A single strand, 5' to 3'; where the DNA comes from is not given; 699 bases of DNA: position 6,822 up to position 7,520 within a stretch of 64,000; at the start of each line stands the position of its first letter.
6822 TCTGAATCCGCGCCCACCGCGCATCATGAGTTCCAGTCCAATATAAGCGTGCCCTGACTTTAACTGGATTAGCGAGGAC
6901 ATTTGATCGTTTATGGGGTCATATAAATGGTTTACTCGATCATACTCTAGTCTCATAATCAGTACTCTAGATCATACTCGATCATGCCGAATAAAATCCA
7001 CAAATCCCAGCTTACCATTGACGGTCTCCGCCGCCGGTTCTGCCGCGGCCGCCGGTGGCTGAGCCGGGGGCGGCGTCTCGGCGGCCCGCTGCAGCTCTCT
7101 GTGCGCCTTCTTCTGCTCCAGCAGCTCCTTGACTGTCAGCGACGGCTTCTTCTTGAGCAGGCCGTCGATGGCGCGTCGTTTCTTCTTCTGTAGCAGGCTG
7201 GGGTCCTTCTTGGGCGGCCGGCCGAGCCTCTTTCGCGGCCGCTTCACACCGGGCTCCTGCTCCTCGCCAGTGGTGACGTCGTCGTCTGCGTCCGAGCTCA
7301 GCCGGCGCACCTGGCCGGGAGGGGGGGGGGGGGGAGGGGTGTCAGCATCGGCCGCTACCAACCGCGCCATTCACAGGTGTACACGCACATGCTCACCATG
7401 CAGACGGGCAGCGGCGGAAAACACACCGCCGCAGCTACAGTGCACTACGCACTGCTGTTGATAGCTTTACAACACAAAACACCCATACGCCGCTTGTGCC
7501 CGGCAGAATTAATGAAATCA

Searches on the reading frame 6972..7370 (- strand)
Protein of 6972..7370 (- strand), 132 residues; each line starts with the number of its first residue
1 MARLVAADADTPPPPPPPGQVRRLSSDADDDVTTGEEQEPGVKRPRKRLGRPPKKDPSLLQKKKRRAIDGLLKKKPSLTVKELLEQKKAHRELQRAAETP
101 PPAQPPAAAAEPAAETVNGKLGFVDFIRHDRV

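Call 83: find_encoding_contigs(protein=window:6972-7370:-, flank=10000, max_places=10)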
Protein window:6972-7370:- (132 aa): no gene with exactly this product is on record in the collection.
